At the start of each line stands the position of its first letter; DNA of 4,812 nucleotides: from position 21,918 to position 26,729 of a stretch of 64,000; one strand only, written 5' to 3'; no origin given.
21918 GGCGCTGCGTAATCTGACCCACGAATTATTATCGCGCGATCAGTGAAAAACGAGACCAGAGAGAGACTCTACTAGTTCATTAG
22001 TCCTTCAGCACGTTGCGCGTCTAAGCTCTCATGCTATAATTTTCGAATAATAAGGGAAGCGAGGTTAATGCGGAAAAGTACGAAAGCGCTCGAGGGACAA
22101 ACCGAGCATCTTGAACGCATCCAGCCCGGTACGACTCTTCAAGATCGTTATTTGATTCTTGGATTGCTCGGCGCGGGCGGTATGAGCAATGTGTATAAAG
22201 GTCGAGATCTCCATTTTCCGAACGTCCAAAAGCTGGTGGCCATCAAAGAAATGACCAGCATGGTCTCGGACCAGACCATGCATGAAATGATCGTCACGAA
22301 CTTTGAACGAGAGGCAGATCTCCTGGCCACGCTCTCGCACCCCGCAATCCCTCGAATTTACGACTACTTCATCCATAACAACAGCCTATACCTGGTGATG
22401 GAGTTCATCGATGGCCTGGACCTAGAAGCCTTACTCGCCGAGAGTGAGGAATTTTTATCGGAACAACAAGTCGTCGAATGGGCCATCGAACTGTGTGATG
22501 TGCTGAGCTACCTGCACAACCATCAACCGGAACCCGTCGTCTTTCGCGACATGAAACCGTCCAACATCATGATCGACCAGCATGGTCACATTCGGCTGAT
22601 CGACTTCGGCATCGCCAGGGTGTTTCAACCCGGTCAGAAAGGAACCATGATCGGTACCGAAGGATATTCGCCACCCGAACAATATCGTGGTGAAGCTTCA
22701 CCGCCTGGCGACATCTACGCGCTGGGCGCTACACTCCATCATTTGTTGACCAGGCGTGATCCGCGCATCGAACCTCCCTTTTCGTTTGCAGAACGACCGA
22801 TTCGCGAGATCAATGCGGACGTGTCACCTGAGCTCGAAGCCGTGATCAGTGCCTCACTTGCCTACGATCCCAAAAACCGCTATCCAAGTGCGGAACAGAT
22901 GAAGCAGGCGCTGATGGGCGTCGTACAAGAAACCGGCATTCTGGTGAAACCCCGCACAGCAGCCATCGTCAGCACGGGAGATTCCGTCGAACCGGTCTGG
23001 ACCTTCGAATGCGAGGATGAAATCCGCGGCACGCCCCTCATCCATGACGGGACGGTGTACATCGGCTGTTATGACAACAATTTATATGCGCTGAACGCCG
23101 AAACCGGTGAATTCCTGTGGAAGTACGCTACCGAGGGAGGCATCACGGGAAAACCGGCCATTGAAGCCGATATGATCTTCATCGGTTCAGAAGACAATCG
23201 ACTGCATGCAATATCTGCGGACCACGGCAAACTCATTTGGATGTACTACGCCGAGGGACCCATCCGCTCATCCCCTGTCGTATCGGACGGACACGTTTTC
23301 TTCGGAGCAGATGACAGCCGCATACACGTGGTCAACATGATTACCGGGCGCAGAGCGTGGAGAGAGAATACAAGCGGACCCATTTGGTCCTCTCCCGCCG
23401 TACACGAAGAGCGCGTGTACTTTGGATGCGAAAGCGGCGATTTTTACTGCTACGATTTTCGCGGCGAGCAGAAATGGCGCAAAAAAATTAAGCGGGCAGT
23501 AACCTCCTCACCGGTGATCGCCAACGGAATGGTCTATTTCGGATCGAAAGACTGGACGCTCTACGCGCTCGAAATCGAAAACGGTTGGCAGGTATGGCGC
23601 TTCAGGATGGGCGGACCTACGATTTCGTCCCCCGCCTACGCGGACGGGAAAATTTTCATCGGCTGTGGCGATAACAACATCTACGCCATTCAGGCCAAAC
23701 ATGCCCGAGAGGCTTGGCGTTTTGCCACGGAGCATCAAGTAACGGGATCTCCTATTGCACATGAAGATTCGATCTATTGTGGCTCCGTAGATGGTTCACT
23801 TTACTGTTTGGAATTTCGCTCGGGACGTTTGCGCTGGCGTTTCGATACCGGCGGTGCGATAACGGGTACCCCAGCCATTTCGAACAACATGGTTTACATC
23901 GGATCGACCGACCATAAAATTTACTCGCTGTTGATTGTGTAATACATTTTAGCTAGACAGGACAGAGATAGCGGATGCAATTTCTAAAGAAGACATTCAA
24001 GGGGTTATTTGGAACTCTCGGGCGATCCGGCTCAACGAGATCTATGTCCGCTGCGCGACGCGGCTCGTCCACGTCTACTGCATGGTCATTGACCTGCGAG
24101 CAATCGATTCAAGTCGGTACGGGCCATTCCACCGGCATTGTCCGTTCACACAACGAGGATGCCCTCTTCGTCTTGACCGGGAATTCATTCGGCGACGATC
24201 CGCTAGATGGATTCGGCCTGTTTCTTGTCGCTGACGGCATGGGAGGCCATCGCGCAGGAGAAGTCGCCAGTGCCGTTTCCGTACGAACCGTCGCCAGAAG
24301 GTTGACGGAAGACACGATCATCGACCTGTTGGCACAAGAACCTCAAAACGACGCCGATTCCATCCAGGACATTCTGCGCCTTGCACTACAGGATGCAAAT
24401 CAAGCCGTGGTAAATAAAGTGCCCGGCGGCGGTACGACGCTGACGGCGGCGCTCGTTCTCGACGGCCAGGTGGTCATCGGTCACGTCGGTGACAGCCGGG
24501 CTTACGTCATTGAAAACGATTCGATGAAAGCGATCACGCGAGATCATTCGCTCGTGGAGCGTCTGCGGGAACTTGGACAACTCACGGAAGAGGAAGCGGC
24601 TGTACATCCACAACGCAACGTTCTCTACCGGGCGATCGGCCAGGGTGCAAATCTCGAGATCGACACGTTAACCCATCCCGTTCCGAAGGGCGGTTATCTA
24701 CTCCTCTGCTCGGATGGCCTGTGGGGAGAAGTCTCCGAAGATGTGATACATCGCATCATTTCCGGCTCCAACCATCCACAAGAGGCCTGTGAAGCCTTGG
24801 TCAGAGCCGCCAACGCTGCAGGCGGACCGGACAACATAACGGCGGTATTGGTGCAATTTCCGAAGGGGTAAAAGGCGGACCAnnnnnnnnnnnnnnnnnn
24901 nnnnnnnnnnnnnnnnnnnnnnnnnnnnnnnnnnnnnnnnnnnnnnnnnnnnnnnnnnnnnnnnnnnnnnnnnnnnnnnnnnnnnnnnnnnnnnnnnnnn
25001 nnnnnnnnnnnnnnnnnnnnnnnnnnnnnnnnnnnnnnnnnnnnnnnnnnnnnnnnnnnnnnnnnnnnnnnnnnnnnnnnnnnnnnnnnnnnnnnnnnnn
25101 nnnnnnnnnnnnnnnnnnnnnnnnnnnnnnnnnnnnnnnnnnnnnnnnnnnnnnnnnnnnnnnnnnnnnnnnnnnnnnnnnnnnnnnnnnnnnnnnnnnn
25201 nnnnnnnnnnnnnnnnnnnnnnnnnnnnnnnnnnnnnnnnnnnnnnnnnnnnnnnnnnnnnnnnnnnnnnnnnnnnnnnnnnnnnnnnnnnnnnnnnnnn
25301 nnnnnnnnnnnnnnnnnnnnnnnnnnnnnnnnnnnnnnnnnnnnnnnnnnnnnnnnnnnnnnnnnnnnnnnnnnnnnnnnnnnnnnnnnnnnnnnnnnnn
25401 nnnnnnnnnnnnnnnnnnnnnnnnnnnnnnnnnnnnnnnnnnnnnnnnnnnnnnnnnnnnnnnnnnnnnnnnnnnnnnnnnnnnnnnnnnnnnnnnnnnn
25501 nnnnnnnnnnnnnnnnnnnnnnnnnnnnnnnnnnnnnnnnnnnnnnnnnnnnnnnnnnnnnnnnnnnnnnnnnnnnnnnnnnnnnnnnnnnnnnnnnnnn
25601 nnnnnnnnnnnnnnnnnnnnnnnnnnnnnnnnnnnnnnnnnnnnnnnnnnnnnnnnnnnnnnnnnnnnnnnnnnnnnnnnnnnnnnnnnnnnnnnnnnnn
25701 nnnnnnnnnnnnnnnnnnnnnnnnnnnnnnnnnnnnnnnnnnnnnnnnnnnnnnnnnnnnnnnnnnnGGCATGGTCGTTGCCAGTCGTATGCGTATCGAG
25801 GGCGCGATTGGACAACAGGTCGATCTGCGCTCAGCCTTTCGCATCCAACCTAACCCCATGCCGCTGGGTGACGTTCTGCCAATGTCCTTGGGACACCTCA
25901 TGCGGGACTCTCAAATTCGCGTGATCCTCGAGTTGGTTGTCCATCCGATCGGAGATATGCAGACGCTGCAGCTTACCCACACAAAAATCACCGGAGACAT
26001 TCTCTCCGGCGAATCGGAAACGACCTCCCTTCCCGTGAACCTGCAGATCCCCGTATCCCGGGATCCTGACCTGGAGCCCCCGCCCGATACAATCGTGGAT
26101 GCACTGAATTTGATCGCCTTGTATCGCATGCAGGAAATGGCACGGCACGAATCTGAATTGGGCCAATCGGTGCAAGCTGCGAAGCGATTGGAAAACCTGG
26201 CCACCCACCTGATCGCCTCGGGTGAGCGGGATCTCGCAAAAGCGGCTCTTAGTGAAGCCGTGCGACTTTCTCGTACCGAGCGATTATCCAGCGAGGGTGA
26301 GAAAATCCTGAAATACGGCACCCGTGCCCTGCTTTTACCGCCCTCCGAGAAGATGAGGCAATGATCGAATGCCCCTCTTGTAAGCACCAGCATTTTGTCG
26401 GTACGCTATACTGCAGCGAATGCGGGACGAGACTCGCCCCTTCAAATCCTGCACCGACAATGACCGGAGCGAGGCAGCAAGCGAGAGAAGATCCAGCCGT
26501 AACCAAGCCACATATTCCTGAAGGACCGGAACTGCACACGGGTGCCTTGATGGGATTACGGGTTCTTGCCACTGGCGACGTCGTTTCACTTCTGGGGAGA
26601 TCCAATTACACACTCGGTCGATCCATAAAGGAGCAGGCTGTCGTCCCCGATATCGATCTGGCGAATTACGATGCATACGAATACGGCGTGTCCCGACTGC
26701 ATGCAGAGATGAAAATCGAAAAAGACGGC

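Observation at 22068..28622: Histidine-kinase-less phospho-signalling operon: STK-PQQ propeller, PP2C, J-domain-vWA, Zn-ribbon-FHA, small ORF, OmpR-RR, NarL-RR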

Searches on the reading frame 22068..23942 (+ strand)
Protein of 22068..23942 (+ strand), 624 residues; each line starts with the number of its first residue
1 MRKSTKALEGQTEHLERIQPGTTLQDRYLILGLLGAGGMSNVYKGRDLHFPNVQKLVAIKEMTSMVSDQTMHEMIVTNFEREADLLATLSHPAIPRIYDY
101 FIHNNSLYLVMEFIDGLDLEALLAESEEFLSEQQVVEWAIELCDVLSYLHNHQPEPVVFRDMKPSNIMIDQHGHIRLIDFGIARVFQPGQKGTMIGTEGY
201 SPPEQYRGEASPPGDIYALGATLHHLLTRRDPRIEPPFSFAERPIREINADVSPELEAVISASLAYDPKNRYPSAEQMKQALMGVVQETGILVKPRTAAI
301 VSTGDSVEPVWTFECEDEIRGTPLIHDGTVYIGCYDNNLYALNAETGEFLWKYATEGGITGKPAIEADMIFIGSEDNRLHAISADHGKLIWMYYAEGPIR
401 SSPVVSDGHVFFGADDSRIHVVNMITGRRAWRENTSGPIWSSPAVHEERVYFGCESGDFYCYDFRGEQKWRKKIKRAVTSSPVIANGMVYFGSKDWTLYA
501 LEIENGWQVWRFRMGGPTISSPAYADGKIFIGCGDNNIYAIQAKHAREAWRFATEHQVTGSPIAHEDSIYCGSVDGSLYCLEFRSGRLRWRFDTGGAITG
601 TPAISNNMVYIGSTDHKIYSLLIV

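Call 3: search_protein_families(library=pfam, proteins=[window:22068-23942:+], max_evalue=0.01)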
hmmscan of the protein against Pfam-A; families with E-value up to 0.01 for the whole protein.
window:22068-23942:+ (624 aa): 9 families
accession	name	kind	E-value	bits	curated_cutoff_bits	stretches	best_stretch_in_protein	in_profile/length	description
PF13570.13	Beta-prop_ACSF4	-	1.3e-79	268.4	133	3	307-485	81-264/329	Beta-alanine-activating enzyme, beta-propeller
PF13360.13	PQQ_2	-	1.3e-48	166.1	27.6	3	426-618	12-219/233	Outer membrane protein assembly factor BamB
PF00069.31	Pkinase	-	9.2e-44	150.2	31.7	1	31-280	4-259/263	Protein kinase domain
PF07714.23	PK_Tyr_Ser-Thr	-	2.5e-24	86.5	23.1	1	34-273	7-249/258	Protein tyrosine and serine/threonine kinase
PF01011.28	PQQ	-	3.6e-18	66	26.7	1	311-391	31-138/595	Glucose/ethanol/alcohol dehydrogenase, beta-propeller domain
PF03109.22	ABC1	-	6.2e-10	39.1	22.9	1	77-193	115-224/244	ABC1 atypical kinase-like domain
PF25292.1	Beta-prop_CGLA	-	1.8e-07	31.4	26.8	1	566-621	44-102/316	Lambda-carrageenase beta-propeller domain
PF01636.29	APH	-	4.2e-06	27.1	23.2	0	79-155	40-113/239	Phosphotransferase enzyme family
PF24807.1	WD40_CDC20-Fz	-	0.0024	17.7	200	0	399-468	54-124/292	CDC20/Fizzy WD40 domain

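Call 21: search_protein_families(library=padloc, proteins=[window:22068-23942:+], max_evalue=0.01)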
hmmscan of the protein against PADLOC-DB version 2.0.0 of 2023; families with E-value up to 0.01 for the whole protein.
window:22068-23942:+ (624 aa): 34 families (the best 25 are shown)
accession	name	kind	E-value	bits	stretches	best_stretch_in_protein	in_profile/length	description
PDLC04042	PD-T4-6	-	1.2e-61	207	1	21-288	4-275/292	-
PDLC04044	PD-T4-6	-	3.5e-57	192.2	1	13-291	19-298/372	-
PDLC04138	mad6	-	1.8e-56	190.4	1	21-289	46-317/659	mads_6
PDLC04060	PD-T4-6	-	5.5e-54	181.8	1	21-295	3-279/486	-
PDLC04047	PD-T4-6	-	8.4e-54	180.8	1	19-288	3-275/327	-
PDLC04053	PD-T4-6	-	3.6e-53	179.1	1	26-291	9-277/311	-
PDLC04045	PD-T4-6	-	9.6e-52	174.1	1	23-283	30-296/350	-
PDLC04061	PD-T4-6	-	6.2e-50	169.1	1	19-288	9-286/510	-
PDLC04052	PD-T4-6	-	7e-50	168.6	1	22-287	5-278/496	-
PDLC04057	PD-T4-6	-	6.3e-48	161.9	1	21-288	3-273/443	-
PDLC04054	PD-T4-6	-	1.2e-45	154.4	1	25-298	9-286/347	-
PDLC04062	PD-T4-6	-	3.4e-45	152.9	1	23-284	29-292/450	-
PDLC04043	PD-T4-6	-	4.8e-45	152.5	1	23-298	12-291/452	-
PDLC04048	PD-T4-6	-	1.4e-42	144.4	1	18-286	2-273/354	-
PDLC04051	PD-T4-6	-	9.1e-41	138.3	1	24-283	30-292/476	-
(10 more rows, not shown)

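Call 22: search_protein_families(library=ncbifam, proteins=[window:22068-23942:+], max_evalue=0.001)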
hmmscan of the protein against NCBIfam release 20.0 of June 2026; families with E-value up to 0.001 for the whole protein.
window:22068-23942:+ (624 aa): 24 families
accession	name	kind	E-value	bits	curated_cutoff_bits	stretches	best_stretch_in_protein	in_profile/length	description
NF053615.1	SerThrKinAfsKStmc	equivalog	6.5e-70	236.7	1300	5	525-621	704-799/809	protein serine/threonine kinase AfsK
NF033483.0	PknB_PASTA_kin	equivalog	4.2e-60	204.3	450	1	21-289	2-272/563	Stk1 family PASTA domain-containing Ser/Thr kinase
TIGR03300.1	assembly_YfgL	equivalog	4.8e-52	176.9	285.2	3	399-519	57-178/377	outer membrane protein assembly factor BamB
NF038150.1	lanthi_synth_IV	equivalog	1.1e-39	136.4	650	1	19-288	182-459/851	class IV lanthionine synthetase LanL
NF008351.0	PRK11138.1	equivalog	1.1e-39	136.1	423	2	444-621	117-309/394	outer membrane protein assembly factor BamB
NF047741.1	antiphage_MADS6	equivalog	3.6e-38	131.5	460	2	11-153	480-611/612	methylation-associated defense system protein kinase MAD6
NF052427.1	StpK7MSMEG_1200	equivalog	2.6e-29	102.1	900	1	28-282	9-265/601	serine/threonine protein kinase StpK7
TIGR03075.1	PQQ_enz_alc_DH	subfamily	1e-25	90.3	480.05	4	306-393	46-146/530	PQQ-dependent dehydrogenase, methanol/ethanol family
NF009651.0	PRK13184.1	equivalog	5.4e-25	87.5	839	1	26-285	2-290/932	serine/threonine-protein kinase PknD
NF038151.1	lanthi_synth_III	equivalog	2.7e-21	75.7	575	1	41-228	235-424/833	class III lanthionine synthetase LanKC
TIGR04528.1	acido_non_PQQ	subfamily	2.8e-21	75.9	650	2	314-414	39-154/493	acido-empty-quinoprotein group A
TIGR03903.1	TOMM_kin_cyc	equivalog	3e-20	71.7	705.75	1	54-224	3-180/1267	TOMM system kinase/cyclase fusion protein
NF033442.0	BREX_PglW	equivalog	4.4e-13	47.9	990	1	18-282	504-766/1391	BREX system serine/threonine kinase PglW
NF043056.1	T4SS_LegK1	equivalog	4.7e-11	42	550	1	75-224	121-281/516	Dot/Icm T4SS effector kinase LegK1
TIGR03074.1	PQQ_membr_DH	subfamily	1.9e-10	39.2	832.65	0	302-357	190-243/783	membrane-bound PQQ-dependent dehydrogenase, glucose/quinate/shikimate family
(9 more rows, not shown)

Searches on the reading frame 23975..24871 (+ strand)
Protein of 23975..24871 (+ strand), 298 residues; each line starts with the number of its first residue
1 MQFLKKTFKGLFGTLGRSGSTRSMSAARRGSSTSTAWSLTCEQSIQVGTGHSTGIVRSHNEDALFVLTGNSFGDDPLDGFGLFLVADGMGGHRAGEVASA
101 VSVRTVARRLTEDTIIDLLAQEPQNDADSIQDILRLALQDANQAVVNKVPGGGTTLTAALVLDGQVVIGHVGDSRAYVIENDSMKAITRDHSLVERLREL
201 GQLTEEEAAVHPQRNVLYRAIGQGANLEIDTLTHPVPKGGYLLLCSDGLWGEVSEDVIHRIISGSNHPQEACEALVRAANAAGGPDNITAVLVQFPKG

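Call 3: search_protein_families(library=pfam, proteins=[window:23975-24871:+], max_evalue=0.01)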
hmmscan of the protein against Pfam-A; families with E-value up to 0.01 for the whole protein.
window:23975-24871:+ (298 aa): 3 families
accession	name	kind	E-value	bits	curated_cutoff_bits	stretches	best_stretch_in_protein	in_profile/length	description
PF13672.11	PP2C_2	-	1.4e-14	54.6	24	1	56-253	8-178/209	Protein phosphatase 2C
PF00481.26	PP2C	-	5e-14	53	20.3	1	55-193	10-142/255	Protein phosphatase 2C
PF07228.17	SpoIIE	-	1.6e-05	25.3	25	1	84-295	8-191/192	Stage II sporulation protein E (SpoIIE)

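Call 21: search_protein_families(library=padloc, proteins=[window:23975-24871:+], max_evalue=0.01)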
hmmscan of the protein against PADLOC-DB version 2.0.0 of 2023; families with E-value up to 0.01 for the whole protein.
window:23975-24871:+ (298 aa): 2 families
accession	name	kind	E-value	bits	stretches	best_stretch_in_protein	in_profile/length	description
PDLC04518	PDC-M21C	-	5.6e-14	49.9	1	80-269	30-206/243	-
PDLC04517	PDC-M21C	-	0.00067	17.7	1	134-265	28-161/178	-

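Call 22: search_protein_families(library=ncbifam, proteins=[window:23975-24871:+], max_evalue=0.001)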
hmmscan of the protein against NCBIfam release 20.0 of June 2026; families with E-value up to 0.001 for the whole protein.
window:23975-24871:+ (298 aa): 2 families
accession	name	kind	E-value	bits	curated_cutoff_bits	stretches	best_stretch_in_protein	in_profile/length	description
NF033484.1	Stp1_PP2C_phos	equivalog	1.6e-69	233.9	230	1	53-294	4-232/232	Stp1/IreP family PP2C-type Ser/Thr phosphatase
NF011149.0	PRK14559.1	equivalog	2.5e-29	102.5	374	1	51-294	378-630/642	serine/threonine phosphatase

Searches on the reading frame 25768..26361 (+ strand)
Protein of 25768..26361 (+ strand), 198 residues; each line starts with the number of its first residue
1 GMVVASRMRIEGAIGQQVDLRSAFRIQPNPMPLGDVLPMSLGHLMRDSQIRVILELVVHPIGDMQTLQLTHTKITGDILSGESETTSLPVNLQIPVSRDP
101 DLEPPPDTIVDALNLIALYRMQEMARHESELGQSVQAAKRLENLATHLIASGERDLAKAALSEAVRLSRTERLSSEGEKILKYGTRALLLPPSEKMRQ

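Call 77: search_protein_families(library=pfam, proteins=[window:25768-26361:+], max_evalue=10)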
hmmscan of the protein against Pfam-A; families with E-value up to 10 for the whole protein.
seq(198 aa): 2 families
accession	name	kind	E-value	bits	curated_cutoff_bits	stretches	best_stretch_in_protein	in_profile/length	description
PF04012.17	PspA_IM30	-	0.023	14.8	33.9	1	123-168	52-97/220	PspA/IM30 family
PF22888.1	FIMAH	-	0.15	13.1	24.8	1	120-164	28-75/81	FIMAH domain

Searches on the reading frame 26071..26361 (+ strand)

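Call 77: search_protein_families(library=pfam, proteins=[window:26071-26361:+], max_evalue=10)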
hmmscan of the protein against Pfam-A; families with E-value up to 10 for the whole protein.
seq(97 aa): 4 families
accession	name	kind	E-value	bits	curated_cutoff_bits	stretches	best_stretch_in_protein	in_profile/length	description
PF04012.17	PspA_IM30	-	0.0062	16.6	33.9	1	21-68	51-98/220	PspA/IM30 family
PF22888.1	FIMAH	-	0.035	15.1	24.8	1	19-63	28-75/81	FIMAH domain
PF08962.16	Rv2632c-like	-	0.096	13.1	25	1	25-59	43-77/82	Rv2632c-like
PF07719.23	TPR_2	-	0.15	12.7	27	1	38-67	2-31/34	Tetratricopeptide repeat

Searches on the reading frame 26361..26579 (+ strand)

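Call 77: search_protein_families(library=pfam, proteins=[window:26361-26579:+], max_evalue=10)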
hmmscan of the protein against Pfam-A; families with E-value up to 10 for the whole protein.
seq(73 aa): 14 families
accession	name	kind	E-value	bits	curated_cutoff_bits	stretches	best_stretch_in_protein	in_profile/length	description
PF13248.11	Zn_ribbon_3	-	0.00013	21.8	27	2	1-25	2-26/26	zinc-ribbon domain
PF09297.16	Zn_ribbon_NUD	-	0.00049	20.2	24.8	2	16-28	4-16/32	NADH pyrophosphatase zinc ribbon domain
PF12773.13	DZR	-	0.0014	19.2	27.3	1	4-26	1-23/45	Double zinc ribbon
PF22747.2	Zn_ribbon_DUF2089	-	0.0016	18.9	27.6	1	4-25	1-22/32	DUF2089 zinc ribbon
PF10005.14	Zn_ribbon_DZR_6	-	0.0077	17.3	23.4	1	3-42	3-42/93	zinc-ribbon domain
PF18912.6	DZR_2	-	0.021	15.1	27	1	4-26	24-47/56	Double zinc ribbon domain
PF13226.11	DUF4034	-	0.037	13.9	21.3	1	3-38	67-102/274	Domain of unknown function (DUF4034)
PF12172.15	zf-ChsH2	-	0.096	12.9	23.2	1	4-23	14-33/37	ChsH2, rubredoxin-like zinc ribbon domain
PF13240.11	Zn_Ribbon_1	-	0.18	12.1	25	2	4-25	2-23/23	zinc-ribbon domain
PF14803.11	Zn_ribbon_Nudix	-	0.2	12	25.6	1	17-30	2-15/34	Nudix N-terminal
PF08271.17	Zn_Ribbon_TF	-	0.79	9.8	29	1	3-23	2-27/43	TFIIB zinc-binding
PF13717.11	Zn_ribbon_4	-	1.8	9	30.3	0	2-10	3-11/36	zinc-ribbon domain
PF05180.17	zf-DNL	-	2.2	8.8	27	1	1-13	28-40/64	DNL zinc finger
PF07295.17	DUF1451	-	3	8.5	26.1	0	13-29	111-127/146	Zinc-ribbon containing domain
